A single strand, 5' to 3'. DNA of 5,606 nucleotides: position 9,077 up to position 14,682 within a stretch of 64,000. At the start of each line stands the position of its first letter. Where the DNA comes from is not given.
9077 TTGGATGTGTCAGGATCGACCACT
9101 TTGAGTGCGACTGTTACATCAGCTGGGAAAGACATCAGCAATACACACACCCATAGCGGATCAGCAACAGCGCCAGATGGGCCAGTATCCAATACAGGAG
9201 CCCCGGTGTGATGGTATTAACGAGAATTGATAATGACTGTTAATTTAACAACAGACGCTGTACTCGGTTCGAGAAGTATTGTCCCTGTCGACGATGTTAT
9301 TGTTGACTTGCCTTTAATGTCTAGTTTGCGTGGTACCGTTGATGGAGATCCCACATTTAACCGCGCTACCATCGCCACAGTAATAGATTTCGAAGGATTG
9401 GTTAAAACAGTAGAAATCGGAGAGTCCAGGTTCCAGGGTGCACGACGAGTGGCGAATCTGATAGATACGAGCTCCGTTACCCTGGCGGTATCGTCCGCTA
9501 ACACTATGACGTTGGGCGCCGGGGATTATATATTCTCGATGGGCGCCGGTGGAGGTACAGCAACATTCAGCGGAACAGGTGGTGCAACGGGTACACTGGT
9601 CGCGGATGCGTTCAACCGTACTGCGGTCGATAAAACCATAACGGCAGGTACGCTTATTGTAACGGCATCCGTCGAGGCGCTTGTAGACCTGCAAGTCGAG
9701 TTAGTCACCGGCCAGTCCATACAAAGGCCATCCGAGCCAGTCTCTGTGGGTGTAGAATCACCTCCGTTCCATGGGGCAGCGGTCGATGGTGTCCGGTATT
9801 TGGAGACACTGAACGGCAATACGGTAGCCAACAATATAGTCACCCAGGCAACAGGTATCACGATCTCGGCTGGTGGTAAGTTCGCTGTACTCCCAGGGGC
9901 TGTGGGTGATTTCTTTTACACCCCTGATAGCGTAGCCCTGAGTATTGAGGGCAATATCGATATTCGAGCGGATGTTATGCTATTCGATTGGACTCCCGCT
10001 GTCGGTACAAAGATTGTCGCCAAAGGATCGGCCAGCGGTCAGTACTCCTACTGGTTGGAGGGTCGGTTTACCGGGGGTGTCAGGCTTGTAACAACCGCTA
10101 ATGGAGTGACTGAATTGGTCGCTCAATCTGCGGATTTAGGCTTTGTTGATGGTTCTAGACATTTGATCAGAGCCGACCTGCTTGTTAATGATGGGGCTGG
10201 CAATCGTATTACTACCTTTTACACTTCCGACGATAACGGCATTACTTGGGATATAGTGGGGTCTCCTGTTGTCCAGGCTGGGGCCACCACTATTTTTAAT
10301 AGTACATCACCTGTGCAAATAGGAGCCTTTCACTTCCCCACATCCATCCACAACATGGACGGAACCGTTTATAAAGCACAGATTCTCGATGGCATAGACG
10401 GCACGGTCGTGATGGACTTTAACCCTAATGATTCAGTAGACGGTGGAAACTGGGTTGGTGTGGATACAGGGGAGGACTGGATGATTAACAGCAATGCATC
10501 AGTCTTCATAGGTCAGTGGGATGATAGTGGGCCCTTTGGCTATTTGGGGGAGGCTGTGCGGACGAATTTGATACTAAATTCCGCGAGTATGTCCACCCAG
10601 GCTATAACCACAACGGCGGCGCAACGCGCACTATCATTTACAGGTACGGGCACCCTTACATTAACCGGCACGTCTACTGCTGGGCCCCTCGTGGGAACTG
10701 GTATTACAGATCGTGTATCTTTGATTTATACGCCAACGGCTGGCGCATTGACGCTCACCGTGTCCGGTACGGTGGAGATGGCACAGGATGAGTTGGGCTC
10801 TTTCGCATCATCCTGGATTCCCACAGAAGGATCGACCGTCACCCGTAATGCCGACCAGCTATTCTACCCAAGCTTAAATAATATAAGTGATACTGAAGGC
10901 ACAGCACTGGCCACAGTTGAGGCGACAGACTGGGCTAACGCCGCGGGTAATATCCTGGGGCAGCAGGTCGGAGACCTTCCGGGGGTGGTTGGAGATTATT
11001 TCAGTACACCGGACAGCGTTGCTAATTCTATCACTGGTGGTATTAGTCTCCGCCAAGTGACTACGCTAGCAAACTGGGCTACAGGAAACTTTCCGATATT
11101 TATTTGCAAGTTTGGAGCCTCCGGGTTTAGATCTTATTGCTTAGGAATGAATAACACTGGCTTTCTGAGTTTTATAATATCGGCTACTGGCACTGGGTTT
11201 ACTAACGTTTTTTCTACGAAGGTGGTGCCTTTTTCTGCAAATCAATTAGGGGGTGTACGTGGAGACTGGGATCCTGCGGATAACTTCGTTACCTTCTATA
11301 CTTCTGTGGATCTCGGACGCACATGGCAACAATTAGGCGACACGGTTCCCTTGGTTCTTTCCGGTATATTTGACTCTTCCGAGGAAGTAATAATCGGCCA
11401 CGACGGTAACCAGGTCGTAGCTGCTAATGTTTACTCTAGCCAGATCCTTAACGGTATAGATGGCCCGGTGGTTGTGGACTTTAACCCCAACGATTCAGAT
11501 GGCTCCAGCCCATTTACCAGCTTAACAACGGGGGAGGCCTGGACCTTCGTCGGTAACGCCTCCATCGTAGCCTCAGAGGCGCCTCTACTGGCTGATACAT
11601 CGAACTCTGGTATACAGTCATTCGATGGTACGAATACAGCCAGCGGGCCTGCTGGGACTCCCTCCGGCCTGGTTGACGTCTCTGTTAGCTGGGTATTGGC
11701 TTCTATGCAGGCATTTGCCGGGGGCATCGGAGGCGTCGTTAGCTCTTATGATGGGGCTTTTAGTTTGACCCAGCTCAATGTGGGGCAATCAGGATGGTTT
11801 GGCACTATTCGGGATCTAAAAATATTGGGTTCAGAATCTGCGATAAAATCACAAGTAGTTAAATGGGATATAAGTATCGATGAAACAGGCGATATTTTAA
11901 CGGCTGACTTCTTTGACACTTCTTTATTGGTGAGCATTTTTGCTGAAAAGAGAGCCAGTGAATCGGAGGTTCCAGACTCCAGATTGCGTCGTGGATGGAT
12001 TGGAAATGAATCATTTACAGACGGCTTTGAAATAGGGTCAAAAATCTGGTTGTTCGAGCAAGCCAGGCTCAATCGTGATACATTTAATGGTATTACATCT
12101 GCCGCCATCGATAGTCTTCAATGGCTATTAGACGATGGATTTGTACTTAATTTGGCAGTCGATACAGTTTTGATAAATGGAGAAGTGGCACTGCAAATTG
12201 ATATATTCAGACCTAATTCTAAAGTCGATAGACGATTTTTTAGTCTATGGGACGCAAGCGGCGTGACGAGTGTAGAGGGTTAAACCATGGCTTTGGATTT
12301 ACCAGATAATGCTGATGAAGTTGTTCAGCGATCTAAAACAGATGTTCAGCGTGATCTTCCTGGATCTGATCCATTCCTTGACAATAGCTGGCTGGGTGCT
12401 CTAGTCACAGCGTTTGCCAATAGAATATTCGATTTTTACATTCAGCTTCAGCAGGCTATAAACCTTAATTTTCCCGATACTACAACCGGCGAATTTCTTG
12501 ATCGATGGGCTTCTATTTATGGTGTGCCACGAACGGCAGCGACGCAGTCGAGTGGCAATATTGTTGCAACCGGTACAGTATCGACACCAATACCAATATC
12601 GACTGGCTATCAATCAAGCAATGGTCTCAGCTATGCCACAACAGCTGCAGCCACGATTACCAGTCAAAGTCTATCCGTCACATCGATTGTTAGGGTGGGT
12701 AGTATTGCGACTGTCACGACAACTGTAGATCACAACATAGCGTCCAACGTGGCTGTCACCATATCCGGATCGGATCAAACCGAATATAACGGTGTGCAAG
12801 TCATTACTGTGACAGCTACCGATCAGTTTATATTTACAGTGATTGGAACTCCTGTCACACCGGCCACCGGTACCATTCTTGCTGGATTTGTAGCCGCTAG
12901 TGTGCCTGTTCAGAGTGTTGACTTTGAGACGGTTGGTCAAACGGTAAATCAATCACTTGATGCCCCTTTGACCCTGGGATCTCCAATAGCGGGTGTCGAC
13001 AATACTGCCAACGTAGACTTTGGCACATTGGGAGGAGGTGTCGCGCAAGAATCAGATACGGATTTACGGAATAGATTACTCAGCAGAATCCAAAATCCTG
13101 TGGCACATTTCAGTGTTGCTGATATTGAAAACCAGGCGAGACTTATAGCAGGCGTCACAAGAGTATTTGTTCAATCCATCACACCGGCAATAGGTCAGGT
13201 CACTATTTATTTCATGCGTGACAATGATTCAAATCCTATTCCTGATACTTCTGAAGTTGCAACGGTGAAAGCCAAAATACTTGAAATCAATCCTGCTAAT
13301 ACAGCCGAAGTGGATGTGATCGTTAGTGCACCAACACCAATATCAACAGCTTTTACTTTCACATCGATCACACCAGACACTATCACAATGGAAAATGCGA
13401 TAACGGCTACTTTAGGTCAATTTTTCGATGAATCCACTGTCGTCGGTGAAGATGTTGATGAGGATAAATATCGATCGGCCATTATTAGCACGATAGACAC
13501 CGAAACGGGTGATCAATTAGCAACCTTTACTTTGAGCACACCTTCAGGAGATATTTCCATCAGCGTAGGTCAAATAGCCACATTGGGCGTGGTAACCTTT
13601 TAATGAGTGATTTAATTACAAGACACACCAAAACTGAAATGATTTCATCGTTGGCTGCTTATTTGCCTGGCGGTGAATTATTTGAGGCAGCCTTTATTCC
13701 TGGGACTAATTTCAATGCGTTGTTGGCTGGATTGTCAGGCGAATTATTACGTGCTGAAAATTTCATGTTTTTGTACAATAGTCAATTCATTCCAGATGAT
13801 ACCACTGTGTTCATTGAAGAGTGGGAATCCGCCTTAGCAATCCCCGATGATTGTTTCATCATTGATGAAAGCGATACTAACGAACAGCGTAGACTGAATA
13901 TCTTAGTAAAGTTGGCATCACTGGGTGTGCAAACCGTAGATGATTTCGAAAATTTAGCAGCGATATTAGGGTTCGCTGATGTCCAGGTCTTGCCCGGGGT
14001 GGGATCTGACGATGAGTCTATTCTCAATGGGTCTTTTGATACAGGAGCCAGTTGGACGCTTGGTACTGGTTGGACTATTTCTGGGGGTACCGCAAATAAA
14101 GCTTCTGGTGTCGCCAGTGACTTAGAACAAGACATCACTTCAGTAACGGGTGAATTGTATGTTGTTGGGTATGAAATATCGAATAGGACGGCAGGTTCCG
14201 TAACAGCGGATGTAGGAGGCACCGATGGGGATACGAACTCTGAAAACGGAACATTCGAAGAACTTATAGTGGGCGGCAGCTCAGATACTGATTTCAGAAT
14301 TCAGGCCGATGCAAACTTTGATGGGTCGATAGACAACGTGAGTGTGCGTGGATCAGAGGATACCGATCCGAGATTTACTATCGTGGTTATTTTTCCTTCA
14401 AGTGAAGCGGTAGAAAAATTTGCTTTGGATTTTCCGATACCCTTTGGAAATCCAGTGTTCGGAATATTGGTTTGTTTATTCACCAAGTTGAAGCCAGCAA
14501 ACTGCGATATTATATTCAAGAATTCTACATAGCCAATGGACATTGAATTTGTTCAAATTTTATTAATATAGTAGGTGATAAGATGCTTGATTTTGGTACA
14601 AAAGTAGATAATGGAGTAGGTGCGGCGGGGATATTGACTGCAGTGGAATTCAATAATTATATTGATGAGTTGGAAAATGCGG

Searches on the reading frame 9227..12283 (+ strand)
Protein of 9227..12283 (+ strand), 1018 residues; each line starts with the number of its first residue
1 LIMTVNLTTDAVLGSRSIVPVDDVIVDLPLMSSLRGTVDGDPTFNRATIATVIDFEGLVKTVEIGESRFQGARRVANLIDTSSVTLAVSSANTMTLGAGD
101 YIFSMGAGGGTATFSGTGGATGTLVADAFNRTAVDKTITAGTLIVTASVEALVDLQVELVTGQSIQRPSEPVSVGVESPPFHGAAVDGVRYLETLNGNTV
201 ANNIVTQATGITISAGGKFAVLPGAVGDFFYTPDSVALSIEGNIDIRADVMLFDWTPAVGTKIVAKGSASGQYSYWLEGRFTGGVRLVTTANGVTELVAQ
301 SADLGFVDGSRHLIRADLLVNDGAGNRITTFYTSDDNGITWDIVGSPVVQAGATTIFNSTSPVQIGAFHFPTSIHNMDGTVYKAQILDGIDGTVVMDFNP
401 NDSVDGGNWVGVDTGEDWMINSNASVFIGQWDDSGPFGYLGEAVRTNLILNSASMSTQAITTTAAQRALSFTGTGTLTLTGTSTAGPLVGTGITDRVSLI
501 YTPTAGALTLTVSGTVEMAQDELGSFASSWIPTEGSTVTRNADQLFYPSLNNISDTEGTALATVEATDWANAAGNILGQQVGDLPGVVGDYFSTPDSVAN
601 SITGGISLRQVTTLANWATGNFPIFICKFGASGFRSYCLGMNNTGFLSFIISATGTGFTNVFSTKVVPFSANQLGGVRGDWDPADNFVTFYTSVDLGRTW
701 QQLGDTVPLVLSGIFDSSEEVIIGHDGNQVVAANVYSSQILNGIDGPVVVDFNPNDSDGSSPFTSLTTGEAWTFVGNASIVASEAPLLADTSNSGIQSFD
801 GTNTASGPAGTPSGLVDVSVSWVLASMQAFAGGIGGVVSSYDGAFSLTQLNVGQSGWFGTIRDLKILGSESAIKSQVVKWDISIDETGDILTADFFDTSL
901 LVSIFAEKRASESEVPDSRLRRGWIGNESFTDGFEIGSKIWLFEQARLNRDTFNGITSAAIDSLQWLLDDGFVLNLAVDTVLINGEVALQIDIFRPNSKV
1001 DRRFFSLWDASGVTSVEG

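Call 13: search_protein_families(library=phrogs, proteins=[window:9227-12283:+], max_evalue=0.001)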
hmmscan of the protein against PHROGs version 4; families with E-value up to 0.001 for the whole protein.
window:9227-12283:+ (1018 aa): 4 families
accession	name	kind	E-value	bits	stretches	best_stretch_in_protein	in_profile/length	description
phrog_5313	-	unknown function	4.9e-21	75.6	2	229-409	240-417/1052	-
phrog_180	-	tail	1.7e-17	64.4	1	882-1010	16-144/148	baseplate wedge subunit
phrog_5939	-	tail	6.1e-10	39.2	1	519-569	580-633/801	tail protein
phrog_1419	-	tail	2.1e-05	23.9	0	517-571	610-663/793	tail protein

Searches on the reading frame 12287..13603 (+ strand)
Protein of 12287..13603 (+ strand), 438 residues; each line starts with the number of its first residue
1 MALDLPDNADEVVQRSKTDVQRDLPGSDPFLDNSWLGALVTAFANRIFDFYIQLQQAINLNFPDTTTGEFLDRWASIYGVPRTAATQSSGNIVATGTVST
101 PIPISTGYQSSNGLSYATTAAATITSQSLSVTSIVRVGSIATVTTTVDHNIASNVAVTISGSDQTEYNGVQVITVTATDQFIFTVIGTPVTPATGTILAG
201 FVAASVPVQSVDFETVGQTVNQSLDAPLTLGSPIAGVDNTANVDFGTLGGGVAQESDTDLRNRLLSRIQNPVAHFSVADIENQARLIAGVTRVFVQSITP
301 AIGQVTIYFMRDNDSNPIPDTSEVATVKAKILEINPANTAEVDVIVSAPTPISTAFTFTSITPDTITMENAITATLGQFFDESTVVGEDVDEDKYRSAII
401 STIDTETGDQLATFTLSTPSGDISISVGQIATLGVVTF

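Call 14: search_protein_families(library=phrogs, proteins=[window:12287-13603:+], max_evalue=0.001)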
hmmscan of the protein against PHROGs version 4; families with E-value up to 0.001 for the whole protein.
window:12287-13603:+ (438 aa): 5 families
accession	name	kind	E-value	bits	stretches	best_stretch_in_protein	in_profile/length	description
phrog_6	-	tail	1.4e-38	133.9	1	9-437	72-402/548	baseplate wedge subunit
phrog_2103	-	tail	4.1e-14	53.4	1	12-156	11-155/162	baseplate protein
phrog_1608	-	tail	5.8e-14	53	1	250-437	3-187/192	tail protein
phrog_9998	-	unknown function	1.1e-07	32.5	1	128-199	40-112/401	-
phrog_30339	-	unknown function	2.5e-05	25.2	1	3-122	21-139/150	-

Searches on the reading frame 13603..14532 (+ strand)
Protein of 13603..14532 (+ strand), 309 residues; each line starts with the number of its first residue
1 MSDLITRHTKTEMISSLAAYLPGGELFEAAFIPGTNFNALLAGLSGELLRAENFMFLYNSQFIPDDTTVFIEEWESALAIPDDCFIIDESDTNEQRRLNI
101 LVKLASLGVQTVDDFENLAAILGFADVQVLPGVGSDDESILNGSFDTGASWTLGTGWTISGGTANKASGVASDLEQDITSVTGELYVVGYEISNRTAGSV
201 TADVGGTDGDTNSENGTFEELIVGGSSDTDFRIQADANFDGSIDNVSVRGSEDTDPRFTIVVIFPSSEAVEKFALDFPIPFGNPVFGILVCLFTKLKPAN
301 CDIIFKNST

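Call 5: search_protein_families(library=pfam, proteins=[window:13603-14532:+], max_evalue=0.01)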
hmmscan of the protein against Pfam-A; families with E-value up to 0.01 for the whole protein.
window:13603-14532:+ (309 aa): 1 family
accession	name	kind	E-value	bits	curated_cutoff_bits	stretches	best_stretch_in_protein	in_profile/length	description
PF10076.14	Phage_Mu_Gp48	-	7.7e-14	52.2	37.4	1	17-306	3-148/150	Bacteriophage Mu-like, Gp48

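Call 14: search_protein_families(library=phrogs, proteins=[window:13603-14532:+], max_evalue=0.001)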
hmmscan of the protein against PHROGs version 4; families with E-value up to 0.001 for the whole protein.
window:13603-14532:+ (309 aa): 2 families
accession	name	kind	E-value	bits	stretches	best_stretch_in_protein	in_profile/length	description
phrog_203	-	tail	6.7e-20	72.3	1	5-129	4-123/224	baseplate wedge subunit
phrog_30593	-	unknown function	3e-09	37.6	1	139-203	247-311/322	-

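Call 19: find_related_loci(query=window:13603-14532:+, collection=viral_contigs, flank=10000)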
Query window:13603-14532:+ (309 aa) in viral_contigs; peptide patterns used: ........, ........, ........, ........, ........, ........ (x = any residue, [..] = any of these).
5 stretches matched a pattern; 2 encode a relative of the query (tblastn E <= 1e-3); 2 distinct loci.
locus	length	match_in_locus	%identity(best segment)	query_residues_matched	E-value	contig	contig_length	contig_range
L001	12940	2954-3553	52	1-307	4e-34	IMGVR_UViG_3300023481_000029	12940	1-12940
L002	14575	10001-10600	52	1-307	4e-34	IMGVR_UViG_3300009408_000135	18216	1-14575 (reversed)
